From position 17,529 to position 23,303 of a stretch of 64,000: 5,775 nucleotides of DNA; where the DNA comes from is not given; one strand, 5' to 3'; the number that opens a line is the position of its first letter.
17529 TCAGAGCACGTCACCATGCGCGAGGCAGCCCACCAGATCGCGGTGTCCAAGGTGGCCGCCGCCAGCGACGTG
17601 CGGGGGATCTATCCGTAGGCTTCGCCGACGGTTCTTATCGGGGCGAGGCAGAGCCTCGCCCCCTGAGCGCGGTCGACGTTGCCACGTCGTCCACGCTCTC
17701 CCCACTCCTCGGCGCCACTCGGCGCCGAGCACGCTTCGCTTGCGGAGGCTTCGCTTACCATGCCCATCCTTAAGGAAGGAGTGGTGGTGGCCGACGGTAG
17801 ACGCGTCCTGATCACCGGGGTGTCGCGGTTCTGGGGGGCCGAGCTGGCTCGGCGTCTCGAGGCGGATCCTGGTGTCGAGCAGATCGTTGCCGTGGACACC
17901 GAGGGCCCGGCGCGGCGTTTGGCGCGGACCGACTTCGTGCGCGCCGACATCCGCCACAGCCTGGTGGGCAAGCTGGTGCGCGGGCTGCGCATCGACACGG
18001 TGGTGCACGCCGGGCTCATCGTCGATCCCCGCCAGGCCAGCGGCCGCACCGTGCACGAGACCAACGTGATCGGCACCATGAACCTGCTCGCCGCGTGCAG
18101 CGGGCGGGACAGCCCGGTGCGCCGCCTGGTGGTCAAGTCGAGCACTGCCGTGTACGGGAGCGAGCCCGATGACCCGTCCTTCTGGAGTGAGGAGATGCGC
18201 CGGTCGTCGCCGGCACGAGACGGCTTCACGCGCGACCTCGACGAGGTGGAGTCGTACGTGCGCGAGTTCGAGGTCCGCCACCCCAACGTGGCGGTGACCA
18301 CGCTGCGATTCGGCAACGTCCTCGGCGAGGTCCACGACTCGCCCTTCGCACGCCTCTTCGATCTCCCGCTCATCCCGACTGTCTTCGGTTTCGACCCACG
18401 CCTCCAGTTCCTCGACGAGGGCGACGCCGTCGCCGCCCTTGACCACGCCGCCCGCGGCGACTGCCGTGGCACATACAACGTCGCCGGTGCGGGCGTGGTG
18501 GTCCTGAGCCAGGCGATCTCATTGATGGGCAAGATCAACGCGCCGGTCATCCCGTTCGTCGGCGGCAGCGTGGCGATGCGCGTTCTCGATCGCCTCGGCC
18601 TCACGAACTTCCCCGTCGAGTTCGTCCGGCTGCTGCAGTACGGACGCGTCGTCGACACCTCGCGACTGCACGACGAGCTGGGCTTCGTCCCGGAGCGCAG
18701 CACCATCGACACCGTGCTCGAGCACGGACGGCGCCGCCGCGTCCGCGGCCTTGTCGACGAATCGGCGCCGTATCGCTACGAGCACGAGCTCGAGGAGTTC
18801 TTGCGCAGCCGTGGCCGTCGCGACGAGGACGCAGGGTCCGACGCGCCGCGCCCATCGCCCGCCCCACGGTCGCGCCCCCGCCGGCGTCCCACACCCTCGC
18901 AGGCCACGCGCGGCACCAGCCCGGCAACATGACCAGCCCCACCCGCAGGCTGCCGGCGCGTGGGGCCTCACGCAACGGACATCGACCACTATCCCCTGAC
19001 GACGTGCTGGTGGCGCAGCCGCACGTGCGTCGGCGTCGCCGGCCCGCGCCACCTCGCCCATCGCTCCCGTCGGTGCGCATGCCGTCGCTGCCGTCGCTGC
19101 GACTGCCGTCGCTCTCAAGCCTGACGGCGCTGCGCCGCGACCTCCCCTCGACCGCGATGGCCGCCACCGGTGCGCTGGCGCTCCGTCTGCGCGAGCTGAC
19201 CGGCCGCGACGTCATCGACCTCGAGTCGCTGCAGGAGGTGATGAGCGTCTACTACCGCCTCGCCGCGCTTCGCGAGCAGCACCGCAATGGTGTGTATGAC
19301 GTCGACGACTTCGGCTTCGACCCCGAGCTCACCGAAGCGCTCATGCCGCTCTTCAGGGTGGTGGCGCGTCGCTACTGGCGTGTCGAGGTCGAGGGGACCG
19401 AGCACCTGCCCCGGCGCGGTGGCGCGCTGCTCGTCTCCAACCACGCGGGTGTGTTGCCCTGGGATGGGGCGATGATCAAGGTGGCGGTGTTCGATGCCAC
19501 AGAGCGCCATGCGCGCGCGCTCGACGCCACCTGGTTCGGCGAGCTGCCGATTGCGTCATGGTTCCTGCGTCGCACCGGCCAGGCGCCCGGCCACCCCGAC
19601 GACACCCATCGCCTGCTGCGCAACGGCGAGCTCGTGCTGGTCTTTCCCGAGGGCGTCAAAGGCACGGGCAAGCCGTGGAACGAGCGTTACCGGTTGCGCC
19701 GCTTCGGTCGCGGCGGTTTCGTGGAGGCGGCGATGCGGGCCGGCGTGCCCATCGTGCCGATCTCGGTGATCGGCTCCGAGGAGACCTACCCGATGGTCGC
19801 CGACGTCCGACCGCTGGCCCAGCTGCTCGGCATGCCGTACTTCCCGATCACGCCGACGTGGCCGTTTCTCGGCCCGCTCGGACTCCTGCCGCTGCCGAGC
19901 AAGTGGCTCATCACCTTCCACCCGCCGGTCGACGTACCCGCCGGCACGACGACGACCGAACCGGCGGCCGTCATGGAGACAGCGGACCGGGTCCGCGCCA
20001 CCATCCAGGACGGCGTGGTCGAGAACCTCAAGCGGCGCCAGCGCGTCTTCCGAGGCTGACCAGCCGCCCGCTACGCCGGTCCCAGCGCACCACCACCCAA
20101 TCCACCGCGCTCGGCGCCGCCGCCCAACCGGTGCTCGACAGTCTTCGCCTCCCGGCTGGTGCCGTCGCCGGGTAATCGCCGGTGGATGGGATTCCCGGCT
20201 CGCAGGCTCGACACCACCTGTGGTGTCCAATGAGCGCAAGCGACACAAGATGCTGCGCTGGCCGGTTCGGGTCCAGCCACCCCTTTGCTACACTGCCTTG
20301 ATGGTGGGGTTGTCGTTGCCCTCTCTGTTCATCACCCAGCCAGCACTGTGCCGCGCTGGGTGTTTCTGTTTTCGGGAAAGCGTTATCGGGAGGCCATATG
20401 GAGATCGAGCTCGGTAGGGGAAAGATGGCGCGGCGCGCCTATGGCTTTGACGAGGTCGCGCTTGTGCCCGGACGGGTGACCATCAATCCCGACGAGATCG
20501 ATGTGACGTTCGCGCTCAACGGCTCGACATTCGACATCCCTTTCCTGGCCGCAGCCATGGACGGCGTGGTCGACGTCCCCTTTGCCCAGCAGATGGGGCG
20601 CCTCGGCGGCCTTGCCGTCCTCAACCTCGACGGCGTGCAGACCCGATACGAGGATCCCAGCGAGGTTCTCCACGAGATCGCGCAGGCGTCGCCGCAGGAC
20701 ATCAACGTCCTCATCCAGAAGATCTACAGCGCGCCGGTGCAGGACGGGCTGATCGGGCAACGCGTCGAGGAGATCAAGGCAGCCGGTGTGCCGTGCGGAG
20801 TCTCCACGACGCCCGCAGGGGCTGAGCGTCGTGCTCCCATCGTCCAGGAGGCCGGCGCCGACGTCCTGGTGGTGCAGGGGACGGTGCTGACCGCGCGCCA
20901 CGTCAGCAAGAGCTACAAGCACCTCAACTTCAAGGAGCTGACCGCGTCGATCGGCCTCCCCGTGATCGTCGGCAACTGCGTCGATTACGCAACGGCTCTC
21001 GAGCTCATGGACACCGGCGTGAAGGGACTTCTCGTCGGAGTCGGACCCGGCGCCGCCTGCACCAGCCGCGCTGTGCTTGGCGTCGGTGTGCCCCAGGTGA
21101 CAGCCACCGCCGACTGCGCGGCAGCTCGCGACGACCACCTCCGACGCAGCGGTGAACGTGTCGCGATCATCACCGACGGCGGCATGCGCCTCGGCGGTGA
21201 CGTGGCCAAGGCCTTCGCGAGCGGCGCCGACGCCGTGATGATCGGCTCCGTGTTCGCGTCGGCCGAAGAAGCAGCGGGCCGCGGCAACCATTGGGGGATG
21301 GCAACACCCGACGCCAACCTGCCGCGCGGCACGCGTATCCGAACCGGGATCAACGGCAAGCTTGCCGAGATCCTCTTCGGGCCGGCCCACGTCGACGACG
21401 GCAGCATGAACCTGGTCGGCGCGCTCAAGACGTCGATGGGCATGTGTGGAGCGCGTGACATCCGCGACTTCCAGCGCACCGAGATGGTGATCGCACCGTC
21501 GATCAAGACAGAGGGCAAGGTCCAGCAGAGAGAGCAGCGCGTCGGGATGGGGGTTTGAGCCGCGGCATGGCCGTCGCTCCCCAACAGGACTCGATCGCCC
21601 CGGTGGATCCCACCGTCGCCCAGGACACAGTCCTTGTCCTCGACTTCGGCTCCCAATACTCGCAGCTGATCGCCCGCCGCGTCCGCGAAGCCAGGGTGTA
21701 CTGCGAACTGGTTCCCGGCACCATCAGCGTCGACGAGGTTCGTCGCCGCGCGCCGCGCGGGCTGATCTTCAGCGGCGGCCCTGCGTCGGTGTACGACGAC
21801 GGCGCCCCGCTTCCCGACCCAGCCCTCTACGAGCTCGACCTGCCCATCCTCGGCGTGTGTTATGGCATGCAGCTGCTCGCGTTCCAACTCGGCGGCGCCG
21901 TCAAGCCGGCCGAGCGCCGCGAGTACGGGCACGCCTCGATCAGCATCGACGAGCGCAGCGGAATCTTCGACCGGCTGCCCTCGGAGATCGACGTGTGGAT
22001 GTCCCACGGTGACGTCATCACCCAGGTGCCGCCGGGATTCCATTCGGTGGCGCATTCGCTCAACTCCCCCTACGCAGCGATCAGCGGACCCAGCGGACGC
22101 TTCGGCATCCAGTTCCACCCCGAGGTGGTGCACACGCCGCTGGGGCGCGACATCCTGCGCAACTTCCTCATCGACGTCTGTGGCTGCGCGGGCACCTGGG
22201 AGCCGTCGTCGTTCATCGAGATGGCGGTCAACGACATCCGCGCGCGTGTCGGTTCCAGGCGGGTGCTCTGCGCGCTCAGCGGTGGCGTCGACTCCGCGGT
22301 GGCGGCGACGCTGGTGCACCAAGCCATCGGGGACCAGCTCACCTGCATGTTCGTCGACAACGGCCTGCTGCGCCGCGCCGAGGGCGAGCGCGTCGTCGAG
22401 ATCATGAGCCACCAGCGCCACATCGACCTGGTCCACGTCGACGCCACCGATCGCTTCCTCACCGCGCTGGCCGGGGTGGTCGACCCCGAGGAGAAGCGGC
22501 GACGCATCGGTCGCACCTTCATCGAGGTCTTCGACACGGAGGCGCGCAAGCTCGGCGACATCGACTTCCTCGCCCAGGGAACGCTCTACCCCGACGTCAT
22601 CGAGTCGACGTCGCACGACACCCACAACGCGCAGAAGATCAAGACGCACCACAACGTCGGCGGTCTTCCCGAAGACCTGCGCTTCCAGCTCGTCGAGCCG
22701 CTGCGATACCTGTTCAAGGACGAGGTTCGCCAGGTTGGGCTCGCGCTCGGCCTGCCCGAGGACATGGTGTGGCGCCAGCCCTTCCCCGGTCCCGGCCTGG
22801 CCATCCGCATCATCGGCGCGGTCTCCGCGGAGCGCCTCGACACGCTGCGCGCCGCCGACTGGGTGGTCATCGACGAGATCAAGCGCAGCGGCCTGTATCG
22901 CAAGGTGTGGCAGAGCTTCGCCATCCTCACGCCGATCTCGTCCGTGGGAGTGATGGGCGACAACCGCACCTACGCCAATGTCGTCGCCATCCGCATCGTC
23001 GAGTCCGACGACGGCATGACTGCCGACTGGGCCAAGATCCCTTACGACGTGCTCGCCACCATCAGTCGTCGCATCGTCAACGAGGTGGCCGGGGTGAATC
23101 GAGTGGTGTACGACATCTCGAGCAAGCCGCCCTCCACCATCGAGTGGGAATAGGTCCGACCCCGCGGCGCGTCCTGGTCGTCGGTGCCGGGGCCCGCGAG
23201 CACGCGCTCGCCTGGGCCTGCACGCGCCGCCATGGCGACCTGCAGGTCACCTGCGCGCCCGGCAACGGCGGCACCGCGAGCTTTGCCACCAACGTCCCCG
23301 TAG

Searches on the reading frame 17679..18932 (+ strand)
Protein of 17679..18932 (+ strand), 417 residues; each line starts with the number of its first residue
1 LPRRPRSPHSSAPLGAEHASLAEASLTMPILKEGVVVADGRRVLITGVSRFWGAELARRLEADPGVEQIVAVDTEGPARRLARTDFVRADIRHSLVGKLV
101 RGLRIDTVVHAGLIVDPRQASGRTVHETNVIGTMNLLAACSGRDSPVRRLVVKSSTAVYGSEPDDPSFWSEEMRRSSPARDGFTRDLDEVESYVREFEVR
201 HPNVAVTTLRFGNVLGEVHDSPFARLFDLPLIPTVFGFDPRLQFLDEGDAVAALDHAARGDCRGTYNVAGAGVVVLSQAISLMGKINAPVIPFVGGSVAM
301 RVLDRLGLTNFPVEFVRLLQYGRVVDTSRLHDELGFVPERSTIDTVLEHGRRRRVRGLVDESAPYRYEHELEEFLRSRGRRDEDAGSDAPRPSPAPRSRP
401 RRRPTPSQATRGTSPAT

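Call 88: search_protein_families(library=pfam, proteins=[window:17679-18932:+], max_evalue=0.001)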
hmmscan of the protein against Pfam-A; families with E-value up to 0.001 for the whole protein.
window:17679-18932:+ (417 aa): 3 families
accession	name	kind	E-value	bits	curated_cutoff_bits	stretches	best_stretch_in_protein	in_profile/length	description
PF01370.27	Epimerase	-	2e-18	67.2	20.9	1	43-221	1-179/240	NAD dependent epimerase/dehydratase family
PF16363.11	GDP_Man_Dehyd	-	3.6e-08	33.7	27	1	44-166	1-140/332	GDP-mannose 4,6 dehydratase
PF01073.25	3Beta_HSD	-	0.00013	21.5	22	1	45-194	2-157/280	3-beta hydroxysteroid dehydrogenase/isomerase family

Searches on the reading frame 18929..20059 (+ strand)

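Call 88: search_protein_families(library=pfam, proteins=[window:18929-20059:+], max_evalue=0.001)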
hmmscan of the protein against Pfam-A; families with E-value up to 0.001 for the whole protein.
window:18929-20059:+ (376 aa): 1 family
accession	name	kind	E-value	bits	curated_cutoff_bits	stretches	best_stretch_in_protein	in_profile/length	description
PF01553.26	Acyltransferase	-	2.5e-18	66.6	23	1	151-280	1-131/132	Acyltransferase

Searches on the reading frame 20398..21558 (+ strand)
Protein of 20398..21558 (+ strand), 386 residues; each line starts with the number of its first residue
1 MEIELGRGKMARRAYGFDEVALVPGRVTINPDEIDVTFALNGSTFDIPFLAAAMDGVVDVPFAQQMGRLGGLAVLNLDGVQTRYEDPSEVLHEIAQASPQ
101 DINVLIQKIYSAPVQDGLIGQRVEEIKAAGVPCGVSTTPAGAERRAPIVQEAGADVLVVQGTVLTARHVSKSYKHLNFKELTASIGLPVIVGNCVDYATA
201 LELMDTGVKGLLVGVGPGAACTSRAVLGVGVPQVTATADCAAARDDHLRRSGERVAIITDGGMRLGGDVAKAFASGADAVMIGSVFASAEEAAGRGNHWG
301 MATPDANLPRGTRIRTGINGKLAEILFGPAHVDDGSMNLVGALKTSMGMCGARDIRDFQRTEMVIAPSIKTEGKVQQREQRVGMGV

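Call 88: search_protein_families(library=pfam, proteins=[window:20398-21558:+], max_evalue=0.001)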
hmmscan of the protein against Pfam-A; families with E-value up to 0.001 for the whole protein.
window:20398-21558:+ (386 aa): 4 families
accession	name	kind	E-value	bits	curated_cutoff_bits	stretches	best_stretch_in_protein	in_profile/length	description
PF00478.31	IMPDH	-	2.3e-50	172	25.6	1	15-364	2-331/345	IMP dehydrogenase / GMP reductase domain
PF01070.24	FMN_dh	-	5.5e-12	45.8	24.9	1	163-295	195-314/350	FMN-dependent dehydrogenase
PF01645.23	Glu_synthase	-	6.9e-06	25.9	20.4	1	216-285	240-306/369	Conserved region in glutamate synthase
PF03060.21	NMO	-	5.4e-05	23.2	28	0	255-293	194-232/331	Nitronate monooxygenase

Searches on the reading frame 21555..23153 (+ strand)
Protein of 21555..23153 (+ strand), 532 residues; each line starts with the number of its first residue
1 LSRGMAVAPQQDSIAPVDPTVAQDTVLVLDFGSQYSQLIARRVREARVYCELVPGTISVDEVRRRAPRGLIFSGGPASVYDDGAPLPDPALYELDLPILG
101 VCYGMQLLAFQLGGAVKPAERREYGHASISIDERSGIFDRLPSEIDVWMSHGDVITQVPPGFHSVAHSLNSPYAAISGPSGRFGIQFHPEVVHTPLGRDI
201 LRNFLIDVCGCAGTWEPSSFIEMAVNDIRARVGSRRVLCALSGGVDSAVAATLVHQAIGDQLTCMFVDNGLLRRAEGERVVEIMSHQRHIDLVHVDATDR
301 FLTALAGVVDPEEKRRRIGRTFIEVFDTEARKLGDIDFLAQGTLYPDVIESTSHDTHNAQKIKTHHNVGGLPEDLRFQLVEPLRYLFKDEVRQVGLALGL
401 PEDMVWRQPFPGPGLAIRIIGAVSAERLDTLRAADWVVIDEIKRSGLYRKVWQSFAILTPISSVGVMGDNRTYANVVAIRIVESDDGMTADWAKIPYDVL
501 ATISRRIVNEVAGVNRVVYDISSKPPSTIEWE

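Call 88: search_protein_families(library=pfam, proteins=[window:21555-23153:+], max_evalue=0.001)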
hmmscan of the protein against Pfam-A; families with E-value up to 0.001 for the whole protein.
window:21555-23153:+ (532 aa): 5 families
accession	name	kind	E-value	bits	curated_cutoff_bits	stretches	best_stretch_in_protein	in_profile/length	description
PF00958.27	GMP_synt_C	-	1.9e-45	153.3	27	1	440-531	1-92/92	GMP synthase C terminal domain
PF00117.34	GATase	-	6e-42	143.9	22.8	1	27-207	1-189/190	Glutamine amidotransferase class-I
PF07722.19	Peptidase_C26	-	5.8e-09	36.5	20.5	1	92-190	102-219/219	Peptidase C26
PF02540.23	NAD_synthase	-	6.9e-06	25.8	21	1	230-261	14-45/242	NAD synthase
PF03054.22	tRNA_Me_trans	-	7.3e-05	22.9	20.6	1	236-269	2-34/202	tRNA methyl transferase HUP domain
